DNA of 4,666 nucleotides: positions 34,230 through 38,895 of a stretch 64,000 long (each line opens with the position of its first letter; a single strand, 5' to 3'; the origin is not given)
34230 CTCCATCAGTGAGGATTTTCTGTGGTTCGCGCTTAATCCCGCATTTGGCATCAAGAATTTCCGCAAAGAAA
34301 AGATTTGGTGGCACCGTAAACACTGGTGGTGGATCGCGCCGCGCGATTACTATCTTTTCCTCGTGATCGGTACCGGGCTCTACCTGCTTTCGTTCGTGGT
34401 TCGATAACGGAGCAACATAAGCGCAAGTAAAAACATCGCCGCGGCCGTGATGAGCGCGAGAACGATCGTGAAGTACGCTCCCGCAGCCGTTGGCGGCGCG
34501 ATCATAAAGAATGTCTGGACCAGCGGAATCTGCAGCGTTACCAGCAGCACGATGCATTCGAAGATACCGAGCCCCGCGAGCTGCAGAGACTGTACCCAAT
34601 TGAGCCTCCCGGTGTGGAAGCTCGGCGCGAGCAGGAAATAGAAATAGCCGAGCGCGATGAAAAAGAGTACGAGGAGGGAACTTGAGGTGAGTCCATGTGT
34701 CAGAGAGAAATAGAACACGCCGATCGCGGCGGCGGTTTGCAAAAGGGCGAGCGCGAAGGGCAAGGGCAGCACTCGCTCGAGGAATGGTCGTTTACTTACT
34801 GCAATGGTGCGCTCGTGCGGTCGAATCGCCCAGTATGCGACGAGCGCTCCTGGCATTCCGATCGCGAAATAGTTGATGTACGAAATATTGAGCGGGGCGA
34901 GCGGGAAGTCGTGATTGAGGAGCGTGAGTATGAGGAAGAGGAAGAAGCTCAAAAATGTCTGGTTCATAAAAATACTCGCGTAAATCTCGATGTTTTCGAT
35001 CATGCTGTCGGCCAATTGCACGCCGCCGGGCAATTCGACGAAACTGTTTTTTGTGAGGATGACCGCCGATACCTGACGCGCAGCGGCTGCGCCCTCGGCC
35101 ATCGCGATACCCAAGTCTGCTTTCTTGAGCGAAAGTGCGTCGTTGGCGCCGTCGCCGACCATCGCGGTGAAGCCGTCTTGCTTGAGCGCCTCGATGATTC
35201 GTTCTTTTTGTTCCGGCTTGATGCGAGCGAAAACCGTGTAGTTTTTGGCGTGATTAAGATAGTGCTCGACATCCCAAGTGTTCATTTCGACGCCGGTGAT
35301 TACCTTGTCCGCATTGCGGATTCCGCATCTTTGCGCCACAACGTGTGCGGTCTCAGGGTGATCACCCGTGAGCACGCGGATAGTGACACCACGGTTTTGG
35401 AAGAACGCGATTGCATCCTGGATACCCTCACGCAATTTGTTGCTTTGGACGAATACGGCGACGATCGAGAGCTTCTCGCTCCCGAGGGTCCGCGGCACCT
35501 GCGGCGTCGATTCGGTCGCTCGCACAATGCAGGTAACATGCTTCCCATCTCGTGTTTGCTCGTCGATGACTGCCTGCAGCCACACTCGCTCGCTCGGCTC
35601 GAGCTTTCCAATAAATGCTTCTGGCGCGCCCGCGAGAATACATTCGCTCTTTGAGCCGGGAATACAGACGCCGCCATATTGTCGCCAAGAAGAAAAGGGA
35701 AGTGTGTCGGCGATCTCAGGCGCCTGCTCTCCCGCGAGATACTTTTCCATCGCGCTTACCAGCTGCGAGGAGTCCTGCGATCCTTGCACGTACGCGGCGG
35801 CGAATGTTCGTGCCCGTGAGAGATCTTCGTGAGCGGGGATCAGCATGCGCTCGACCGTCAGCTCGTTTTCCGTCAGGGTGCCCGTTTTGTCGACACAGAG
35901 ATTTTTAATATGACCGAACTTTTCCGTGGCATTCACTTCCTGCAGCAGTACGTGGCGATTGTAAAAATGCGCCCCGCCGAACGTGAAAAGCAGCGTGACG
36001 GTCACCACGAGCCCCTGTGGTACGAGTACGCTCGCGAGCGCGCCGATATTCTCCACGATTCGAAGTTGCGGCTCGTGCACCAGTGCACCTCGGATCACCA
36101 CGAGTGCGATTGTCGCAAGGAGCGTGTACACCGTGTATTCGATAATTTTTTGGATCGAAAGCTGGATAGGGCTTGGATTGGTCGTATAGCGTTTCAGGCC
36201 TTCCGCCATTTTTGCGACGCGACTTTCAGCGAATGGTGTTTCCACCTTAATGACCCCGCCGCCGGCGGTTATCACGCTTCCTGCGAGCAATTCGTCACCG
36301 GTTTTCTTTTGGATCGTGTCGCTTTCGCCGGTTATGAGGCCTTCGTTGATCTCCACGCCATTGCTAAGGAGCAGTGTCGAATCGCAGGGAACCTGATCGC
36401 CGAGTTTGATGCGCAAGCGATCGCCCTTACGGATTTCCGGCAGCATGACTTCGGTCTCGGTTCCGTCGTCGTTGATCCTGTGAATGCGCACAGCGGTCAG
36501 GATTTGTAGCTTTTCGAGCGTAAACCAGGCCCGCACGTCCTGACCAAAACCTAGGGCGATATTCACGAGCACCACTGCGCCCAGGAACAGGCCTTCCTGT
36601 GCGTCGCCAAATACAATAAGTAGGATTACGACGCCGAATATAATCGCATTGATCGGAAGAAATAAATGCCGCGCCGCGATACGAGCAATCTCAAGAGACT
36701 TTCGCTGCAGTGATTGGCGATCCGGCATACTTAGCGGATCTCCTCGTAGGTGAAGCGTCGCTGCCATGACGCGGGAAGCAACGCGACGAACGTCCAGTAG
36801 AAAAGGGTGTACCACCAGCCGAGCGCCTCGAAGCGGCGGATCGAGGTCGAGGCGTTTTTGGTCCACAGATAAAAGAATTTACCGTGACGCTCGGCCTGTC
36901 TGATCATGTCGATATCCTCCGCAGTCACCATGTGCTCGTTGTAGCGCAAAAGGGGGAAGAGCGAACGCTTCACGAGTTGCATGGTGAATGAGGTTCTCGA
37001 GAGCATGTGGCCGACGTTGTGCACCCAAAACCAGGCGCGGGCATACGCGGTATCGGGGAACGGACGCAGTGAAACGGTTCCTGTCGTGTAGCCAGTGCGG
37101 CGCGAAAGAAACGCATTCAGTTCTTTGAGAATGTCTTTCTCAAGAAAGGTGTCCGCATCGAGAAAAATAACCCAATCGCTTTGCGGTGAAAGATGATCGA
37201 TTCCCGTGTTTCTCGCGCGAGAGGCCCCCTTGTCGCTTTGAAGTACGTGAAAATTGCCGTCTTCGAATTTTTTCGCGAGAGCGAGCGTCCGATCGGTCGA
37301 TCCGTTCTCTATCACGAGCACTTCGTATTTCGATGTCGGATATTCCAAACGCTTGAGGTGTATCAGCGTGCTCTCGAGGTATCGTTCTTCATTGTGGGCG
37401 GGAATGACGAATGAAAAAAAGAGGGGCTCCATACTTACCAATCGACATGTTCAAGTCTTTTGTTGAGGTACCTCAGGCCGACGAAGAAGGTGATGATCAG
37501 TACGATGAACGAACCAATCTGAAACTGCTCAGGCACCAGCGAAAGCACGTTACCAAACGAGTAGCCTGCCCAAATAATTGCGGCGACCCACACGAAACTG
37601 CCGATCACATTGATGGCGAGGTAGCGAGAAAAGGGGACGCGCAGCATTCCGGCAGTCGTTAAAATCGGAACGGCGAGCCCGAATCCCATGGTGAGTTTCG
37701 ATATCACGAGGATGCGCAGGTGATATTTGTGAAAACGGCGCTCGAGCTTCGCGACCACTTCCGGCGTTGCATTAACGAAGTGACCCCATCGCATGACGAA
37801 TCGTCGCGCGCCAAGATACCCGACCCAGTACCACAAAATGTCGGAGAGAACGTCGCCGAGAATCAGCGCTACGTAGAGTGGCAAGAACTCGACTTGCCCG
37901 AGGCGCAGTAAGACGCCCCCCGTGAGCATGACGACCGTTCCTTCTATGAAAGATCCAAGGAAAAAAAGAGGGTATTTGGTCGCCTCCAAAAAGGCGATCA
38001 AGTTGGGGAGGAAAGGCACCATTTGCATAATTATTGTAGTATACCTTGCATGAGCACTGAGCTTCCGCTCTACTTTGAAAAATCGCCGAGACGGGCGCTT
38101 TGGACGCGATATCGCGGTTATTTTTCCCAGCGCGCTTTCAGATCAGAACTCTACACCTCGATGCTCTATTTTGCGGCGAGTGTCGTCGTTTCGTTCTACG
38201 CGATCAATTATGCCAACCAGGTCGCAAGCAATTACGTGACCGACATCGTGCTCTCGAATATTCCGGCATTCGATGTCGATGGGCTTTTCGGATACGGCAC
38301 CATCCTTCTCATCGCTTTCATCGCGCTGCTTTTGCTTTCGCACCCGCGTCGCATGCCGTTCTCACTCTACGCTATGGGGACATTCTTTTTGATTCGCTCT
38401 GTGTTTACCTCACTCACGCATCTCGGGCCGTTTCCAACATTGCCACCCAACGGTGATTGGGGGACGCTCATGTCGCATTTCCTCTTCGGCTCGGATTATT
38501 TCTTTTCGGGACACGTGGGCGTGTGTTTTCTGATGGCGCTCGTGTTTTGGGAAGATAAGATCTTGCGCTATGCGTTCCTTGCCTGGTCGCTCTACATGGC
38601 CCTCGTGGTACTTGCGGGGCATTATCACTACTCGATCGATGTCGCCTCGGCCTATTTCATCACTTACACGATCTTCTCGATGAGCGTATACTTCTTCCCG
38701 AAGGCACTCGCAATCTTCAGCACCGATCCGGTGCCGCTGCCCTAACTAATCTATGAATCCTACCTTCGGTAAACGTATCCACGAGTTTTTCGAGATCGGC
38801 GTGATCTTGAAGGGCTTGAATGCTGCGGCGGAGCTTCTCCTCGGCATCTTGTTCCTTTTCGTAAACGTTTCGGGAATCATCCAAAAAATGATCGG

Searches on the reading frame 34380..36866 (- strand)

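Call 58: search_protein_families(library=pfam, proteins=[window:34380-36866:-], max_evalue=0.0001)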
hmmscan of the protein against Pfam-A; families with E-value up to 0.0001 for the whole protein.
window:34380-36866:- (828 aa): 2 families
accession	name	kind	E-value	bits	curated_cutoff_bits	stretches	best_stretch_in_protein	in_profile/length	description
PF00122.25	E1-E2_ATPase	-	6.9e-30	104.4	28.1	1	126-298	5-175/181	E1-E2 ATPase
PF00702.32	Hydrolase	-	1.3e-18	68.6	26.4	1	320-584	1-191/191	haloacid dehalogenase-like hydrolase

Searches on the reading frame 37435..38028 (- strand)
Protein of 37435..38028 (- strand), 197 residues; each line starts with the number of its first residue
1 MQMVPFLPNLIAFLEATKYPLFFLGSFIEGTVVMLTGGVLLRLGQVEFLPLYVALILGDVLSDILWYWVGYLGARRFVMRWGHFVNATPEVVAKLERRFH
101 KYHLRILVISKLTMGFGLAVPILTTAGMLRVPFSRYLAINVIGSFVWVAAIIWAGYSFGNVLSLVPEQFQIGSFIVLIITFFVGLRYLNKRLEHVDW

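Call 58: search_protein_families(library=pfam, proteins=[window:37435-38028:-], max_evalue=0.0001)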
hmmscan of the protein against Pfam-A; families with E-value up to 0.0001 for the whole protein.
window:37435-38028:- (197 aa): 1 family
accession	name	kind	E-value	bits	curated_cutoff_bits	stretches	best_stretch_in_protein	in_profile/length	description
PF09335.16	VTT_dom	-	4.2e-13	50.3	33.9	1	30-156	3-122/123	VTT domain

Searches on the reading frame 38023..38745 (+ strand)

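Call 58: search_protein_families(library=pfam, proteins=[window:38023-38745:+], max_evalue=0.0001)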
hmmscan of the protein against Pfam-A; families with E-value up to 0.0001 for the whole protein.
window:38023-38745:+ (240 aa): 1 family
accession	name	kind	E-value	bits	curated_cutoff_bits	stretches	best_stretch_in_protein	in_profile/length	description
PF14360.12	PAP2_C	-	4.9e-07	30.7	27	1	157-220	3-71/74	PAP2 superfamily C-terminal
